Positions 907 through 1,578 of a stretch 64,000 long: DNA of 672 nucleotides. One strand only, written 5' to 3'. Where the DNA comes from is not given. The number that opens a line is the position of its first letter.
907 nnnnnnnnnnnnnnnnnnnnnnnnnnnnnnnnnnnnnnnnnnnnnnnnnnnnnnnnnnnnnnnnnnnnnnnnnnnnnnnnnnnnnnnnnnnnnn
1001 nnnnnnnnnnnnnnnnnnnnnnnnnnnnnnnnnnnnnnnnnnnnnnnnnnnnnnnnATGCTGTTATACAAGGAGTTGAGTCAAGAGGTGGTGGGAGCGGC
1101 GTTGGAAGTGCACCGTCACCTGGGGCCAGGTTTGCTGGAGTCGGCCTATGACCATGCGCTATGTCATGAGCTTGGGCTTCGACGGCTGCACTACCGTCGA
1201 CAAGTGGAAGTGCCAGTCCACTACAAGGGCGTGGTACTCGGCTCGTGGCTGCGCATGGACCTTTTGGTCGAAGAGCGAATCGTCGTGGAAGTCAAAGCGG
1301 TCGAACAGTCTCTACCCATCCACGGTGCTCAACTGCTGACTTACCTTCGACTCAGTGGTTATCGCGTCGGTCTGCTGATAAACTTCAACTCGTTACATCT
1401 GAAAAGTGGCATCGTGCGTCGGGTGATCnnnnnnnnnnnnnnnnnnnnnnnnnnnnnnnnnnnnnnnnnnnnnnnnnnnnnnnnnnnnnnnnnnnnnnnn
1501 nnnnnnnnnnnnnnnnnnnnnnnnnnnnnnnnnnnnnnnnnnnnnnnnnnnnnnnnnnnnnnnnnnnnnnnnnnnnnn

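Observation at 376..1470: Three identical GxxExxY (PD-(D/E)XK-like) cassettes, each with a 32-bp perfect palindrome upstream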

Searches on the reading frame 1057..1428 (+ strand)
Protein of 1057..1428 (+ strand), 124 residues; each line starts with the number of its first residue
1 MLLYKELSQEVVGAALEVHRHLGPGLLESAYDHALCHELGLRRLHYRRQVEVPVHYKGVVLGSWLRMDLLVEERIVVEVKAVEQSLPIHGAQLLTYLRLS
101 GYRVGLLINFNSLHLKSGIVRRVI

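Call 9: search_protein_families(library=pfam, proteins=[window:1057-1428:+], max_evalue=0.01)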
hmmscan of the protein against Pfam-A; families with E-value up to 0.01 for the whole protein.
window:1057-1428:+ (124 aa): 1 family
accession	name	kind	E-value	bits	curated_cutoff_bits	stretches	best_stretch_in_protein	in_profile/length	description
PF13366.12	PDDEXK_3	-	5.9e-41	139.9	22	1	5-121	1-116/117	PD-(D/E)XK nuclease superfamily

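Call 10: search_protein_families(library=ncbifam, proteins=[window:1057-1428:+], max_evalue=0.01)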
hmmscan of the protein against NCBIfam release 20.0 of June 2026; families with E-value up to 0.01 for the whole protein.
window:1057-1428:+ (124 aa): 1 family
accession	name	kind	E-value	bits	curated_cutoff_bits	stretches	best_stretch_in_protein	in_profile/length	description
TIGR04256.1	GxxExxY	subfamily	4.6e-42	143.1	35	1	6-123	1-115/116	GxxExxY protein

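Call 18: find_encoding_contigs(protein=window:1057-1428:+, flank=10000, max_places=10)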
Protein window:1057-1428:+ (124 aa): no gene with exactly this product is on record in the collection.

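Call 21: find_homologous_proteins(query=window:1057-1428:+)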
Query window:1057-1428:+ (124 aa): 7998 proteins with E <= 0.001 among 8000 candidates; the best 120 are listed.
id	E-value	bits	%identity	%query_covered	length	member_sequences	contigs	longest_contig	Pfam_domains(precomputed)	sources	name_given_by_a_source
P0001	2.4e-72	259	100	100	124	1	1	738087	PF13366.13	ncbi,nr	ncbi:MAG: GxxExxY protein [Polyangiaceae bacterium]|nr:GxxExxY protein [Polyangiaceae bacterium] MBK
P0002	1.1e-50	189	72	100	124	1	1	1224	PF13366.13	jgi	jgi:GxxExxY protein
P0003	9.4e-49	183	71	100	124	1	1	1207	PF13366.13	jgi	jgi:GxxExxY protein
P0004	3.0e-48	181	69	100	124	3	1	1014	PF13366.13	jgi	jgi:GxxExxY protein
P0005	5.3e-48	180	70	99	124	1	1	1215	PF13366.13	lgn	-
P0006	7.7e-48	180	67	100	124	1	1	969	PF13366.13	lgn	-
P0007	8.7e-48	180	67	100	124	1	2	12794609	PF13366.13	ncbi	-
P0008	1.0e-46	176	69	100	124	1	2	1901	PF13366.13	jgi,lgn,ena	-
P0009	1.2e-46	176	69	100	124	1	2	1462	PF13366.13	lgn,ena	-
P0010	2.5e-45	172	67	100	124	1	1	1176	PF13366.13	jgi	-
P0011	4.8e-45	171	66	100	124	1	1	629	PF13366.13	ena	-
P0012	5.5e-45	171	66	100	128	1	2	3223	PF13366.13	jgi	jgi:GxxExxY protein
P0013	2.4e-44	169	65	100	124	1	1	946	PF13366.13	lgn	-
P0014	2.8e-44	168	65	99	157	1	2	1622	PF13366.13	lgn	-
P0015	4.8e-44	168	65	100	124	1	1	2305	PF13366.13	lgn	-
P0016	5.5e-44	168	65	100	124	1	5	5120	PF13366.13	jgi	jgi:GxxExxY protein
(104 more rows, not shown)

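Call 22: find_encoding_contigs(protein=P0001, flank=10000, max_places=10)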
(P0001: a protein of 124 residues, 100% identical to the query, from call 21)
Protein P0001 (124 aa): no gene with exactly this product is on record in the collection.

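Call 23: find_encoding_contigs(protein=P0002, flank=3000, max_places=4)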
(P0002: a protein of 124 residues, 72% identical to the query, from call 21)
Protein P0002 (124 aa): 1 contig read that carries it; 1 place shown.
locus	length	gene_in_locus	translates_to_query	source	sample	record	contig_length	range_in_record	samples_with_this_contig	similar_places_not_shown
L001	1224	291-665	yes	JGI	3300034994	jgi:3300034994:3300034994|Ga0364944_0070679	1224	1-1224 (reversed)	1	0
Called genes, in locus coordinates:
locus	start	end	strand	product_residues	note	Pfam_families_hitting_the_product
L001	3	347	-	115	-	?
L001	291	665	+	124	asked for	PF13366:PDDEXK_3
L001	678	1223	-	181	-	?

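Call 24: find_encoding_contigs(protein=P0007, flank=5000, max_places=4)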
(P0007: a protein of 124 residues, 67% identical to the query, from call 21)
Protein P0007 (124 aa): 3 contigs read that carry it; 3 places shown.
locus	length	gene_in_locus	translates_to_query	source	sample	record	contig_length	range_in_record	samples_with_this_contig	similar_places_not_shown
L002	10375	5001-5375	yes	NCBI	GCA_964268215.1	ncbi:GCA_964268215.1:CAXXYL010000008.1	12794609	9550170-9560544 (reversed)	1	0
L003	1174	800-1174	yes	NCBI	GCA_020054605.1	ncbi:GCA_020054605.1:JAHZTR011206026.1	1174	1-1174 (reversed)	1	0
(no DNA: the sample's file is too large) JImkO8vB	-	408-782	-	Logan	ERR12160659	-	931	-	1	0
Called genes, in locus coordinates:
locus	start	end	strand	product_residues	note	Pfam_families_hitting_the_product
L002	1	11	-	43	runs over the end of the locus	-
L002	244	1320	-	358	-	PF01391:Collagen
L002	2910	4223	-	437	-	-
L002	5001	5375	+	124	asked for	PF13366:PDDEXK_3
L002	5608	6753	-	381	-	-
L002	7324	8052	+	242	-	-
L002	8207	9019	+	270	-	-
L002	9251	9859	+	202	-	PF00111:Fer2, PF13085:Fer2_3 (weak), PF01799:Fer2_2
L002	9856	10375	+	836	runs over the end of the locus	PF01315:Ald_Xan_dh_C, PF02738:MoCoBD_1, PF20256:MoCoBD_2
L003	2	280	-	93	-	?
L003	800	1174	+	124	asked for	PF13366:PDDEXK_3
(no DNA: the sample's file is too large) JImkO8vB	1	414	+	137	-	?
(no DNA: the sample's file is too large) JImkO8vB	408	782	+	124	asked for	PF13366:PDDEXK_3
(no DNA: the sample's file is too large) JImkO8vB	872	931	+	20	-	?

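Call 36: find_related_loci(query=P0001, collection=genome_contigs, flank=3000)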
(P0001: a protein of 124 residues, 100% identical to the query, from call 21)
Query P0001 (124 aa) in genome_contigs; peptide patterns used: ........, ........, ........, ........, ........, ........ (x = any residue, [..] = any of these).
203 stretches matched a pattern; 21 encode a relative of the query (tblastn E <= 1e-3); 21 distinct loci.
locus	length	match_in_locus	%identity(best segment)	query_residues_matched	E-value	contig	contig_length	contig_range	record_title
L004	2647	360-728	59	1-123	6e-45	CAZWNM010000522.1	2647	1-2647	MAG TPA_asm: uncultured Planctomycetaceae bacterium isolate binchicken_co3_553 genome assembly, contig: NODE_136944_leng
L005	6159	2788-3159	56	1-124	4e-41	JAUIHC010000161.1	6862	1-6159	MAG: Phycisphaerae bacterium isolate Co_bin.194 NODE_62764_length_6862_cov_1.799555, whole genome shotgun sequence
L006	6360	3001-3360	58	4-123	3e-40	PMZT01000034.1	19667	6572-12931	MAG: Planctomycetia bacterium isolate fen_1346 73.20110800_E3D.93_contig_13493, whole genome shotgun sequence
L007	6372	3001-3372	58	1-124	6e-39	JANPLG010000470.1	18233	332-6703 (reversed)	MAG: Actinomycetes bacterium isolate VAR_61_concoct_378 VAR_61_k141_4260909, whole genome shotgun sequence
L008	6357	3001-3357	56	6-124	4e-38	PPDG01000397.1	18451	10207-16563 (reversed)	MAG: Desulfobacteraceae bacterium isolate BM002 sc_1770, whole genome shotgun sequence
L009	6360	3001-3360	53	5-124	4e-37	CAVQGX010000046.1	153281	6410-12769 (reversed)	MAG: uncultured delta proteobacterium isolate MFD09779.bin.3.209 genome assembly, contig: contig_6547, whole genome shot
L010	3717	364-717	53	7-124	2e-36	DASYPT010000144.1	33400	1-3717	MAG TPA_asm: Pyrinomonadaceae bacterium isolate SMAG_U4465 k141_3940991, whole genome shotgun sequence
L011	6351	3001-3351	51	5-121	5e-35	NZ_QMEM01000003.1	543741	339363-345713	Lewinella sp. IMCC34183 NODE_3_length_543741_cov_70.991959, whole genome shotgun sequence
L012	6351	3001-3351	57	7-123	3e-34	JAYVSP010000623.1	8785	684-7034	MAG: Planctomyces sp. isolate GL74_DN_concoct_38_sub GL74_DN_concoct_38_sub_622, whole genome shotgun sequence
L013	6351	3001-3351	50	7-124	9e-34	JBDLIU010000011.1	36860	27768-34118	MAG: Bacteroidota bacterium isolate MAG054 MAG054_11, whole genome shotgun sequence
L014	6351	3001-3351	48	5-121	9e-31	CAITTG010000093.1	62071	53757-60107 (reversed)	MAG: uncultured Verrucomicrobia subdivision 3 bacterium isolate B4-5_bin-581 genome assembly, contig: bin-581:093/135, w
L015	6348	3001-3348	50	7-121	4e-31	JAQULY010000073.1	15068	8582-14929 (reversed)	MAG: Kiritimatiellae bacterium isolate STD1_141 NODE_9771_length_15068_cov_3.134730_Sandtown_D1, whole genome shotgun se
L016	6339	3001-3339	47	11-123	2e-29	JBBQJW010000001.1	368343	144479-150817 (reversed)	MAG: Chitinophagales bacterium isolate Co_metawrap_664 Cmw_664_k141_7920188_length_368343_cov_18.9993, whole genome shot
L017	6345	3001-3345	51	6-124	3e-28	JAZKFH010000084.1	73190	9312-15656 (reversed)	MAG: Myxococcota bacterium isolate DC_HB_02_SPN181219-bin069 DCHB02SPN_B069_0_000000000084, whole genome shotgun sequenc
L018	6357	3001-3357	54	5-123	4e-27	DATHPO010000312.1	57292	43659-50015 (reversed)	MAG TPA_asm: Terriglobales bacterium isolate SMAG_U12712 k141_1253656, whole genome shotgun sequence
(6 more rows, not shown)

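Call 38: find_encoding_contigs(protein=P0003, flank=3000, max_places=4)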
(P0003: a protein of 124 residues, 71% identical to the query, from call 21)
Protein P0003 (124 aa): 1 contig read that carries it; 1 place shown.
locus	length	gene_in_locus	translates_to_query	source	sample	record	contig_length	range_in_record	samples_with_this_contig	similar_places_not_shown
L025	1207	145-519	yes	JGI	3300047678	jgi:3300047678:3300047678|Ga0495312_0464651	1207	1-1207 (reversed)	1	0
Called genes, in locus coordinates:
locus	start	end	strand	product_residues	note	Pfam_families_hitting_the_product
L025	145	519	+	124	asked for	PF13366:PDDEXK_3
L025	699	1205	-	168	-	?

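Call 39: find_encoding_contigs(protein=P0005, flank=3000, max_places=4)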
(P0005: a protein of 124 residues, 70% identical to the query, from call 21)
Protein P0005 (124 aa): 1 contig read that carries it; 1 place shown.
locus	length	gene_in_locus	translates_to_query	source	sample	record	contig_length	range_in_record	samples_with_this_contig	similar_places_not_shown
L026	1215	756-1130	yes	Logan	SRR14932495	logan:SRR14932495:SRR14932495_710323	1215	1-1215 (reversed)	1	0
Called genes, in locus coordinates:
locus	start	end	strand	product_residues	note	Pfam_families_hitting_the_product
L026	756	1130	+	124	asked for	PF13366:PDDEXK_3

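Call 40: find_encoding_contigs(protein=P0008, flank=3000, max_places=4)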
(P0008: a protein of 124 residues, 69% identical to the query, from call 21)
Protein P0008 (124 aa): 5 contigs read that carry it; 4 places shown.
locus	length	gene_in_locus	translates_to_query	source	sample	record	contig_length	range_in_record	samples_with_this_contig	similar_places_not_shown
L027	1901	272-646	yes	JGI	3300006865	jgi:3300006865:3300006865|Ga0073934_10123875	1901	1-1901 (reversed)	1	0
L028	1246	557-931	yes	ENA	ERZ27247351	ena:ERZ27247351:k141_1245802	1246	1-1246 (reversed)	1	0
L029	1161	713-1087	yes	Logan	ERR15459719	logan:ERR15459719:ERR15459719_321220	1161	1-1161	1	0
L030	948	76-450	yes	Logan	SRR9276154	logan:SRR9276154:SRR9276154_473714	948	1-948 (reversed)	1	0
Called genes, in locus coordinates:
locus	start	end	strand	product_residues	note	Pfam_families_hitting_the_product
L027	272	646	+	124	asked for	PF13366:PDDEXK_3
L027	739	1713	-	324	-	-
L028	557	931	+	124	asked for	PF13366:PDDEXK_3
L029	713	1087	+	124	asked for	PF13366:PDDEXK_3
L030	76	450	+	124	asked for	PF13366:PDDEXK_3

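Call 48: find_encoding_contigs(protein=P0009, flank=3000, max_places=4)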
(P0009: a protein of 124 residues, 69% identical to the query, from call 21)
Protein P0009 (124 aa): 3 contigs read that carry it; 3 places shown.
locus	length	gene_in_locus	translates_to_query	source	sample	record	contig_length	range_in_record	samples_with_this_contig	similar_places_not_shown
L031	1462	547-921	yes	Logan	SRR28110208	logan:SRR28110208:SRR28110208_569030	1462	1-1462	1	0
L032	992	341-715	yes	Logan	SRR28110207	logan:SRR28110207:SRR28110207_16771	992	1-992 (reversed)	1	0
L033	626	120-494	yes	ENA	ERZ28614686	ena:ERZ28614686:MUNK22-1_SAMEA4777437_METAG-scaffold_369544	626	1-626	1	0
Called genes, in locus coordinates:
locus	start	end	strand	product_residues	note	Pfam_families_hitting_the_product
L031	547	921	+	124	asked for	PF13366:PDDEXK_3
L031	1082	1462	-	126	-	?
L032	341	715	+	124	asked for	PF13366:PDDEXK_3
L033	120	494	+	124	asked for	PF13366:PDDEXK_3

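Call 49: find_encoding_contigs(protein=P0010, flank=3000, max_places=4)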
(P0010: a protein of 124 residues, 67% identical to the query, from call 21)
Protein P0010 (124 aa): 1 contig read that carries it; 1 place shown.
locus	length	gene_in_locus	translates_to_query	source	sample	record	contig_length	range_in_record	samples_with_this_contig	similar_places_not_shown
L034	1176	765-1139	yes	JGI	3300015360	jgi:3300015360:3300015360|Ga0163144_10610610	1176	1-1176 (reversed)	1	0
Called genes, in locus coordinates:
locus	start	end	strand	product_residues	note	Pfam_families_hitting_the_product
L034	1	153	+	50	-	?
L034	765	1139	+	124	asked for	PF13366:PDDEXK_3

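Call 50: find_encoding_contigs(protein=P0004, flank=3000, max_places=4)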
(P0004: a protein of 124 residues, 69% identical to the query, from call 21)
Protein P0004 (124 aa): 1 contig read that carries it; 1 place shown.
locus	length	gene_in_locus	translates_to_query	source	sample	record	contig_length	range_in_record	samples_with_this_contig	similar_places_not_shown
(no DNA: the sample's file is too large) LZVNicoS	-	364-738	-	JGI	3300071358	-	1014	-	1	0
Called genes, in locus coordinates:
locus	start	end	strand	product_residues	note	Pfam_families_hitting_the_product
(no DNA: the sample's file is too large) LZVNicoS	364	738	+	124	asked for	PF13366:PDDEXK_3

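Call 51: find_encoding_contigs(protein=P0016, flank=3000, max_places=6)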
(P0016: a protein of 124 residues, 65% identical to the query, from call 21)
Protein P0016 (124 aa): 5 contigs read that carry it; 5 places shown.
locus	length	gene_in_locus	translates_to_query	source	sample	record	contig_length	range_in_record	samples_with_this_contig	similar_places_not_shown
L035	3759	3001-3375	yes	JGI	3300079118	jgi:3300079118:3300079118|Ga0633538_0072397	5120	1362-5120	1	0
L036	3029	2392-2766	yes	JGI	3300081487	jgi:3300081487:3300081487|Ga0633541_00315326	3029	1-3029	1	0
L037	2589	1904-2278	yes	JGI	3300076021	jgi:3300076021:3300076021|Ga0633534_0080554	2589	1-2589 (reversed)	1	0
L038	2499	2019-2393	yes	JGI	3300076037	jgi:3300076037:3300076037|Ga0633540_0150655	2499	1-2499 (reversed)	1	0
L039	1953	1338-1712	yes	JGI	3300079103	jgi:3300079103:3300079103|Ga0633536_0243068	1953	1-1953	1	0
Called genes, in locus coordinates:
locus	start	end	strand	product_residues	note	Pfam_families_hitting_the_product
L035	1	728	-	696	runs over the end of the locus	?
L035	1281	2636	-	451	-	PF13701:DDE_Tnp_1_4, PF01609:DDE_Tnp_1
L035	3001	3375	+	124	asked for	PF13366:PDDEXK_3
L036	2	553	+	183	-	?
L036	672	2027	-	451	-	PF13701:DDE_Tnp_1_4, PF01609:DDE_Tnp_1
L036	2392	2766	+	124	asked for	PF13366:PDDEXK_3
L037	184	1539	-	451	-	PF13701:DDE_Tnp_1_4, PF01609:DDE_Tnp_1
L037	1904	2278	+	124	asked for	PF13366:PDDEXK_3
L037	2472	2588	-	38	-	?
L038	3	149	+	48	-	?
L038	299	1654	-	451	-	PF13701:DDE_Tnp_1_4, PF01609:DDE_Tnp_1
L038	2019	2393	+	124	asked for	PF13366:PDDEXK_3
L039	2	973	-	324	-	?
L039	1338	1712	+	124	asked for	PF13366:PDDEXK_3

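Call 74: search_solved_structures(query=window:1057-1428:+, max_evalue=1, show_alignments=1)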
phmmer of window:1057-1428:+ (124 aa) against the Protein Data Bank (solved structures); distinct sequences matched with E-value up to 1: 0.

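Call 75: list_cluster_members(proteins=[P0001])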
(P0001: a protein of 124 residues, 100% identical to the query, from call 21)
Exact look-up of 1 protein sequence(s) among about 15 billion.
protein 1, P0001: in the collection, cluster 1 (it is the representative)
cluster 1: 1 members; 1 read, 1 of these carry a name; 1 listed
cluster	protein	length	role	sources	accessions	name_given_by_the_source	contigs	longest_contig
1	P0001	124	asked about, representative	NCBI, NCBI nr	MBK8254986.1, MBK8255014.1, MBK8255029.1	MAG: GxxExxY protein [Polyangiaceae bacterium] | GxxExxY protein [Polyangiaceae bacterium]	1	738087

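Call 80: search_protein_families(library=padloc, proteins=[window:1057-1428:+], max_evalue=0.001)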
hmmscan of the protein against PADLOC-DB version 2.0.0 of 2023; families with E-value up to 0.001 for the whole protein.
window:1057-1428:+ (124 aa): 0 families

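Call 81: predict_structure(alignment_id=A5)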
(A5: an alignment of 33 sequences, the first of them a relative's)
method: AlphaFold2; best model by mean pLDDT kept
length: 124 residues; sequences in the alignment: 33
mean_pLDDT: 48.2   pTM: 0.42
mean pLDDT of the five models: 48.2, 47.8, 42.2, 41.5, 41.3
residues with pLDDT >= 90: 0; 70-90: 9; 50-70: 53; < 50: 62
segments of 3 or more residues with pLDDT < 50: 1-7, 79-124
pLDDT, mean of each block of 10 residues (from residue 1): 40 53 52 67 74 55 55 58 29 32 31 39 31
secondary structure, 60 per line:
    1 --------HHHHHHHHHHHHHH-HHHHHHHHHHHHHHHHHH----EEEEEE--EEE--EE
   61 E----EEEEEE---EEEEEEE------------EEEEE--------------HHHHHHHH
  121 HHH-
elements in order: H9-22 H24-41 E46-51 E54-56 E59-61 E66-71 E75-81 E94-98 H113-123
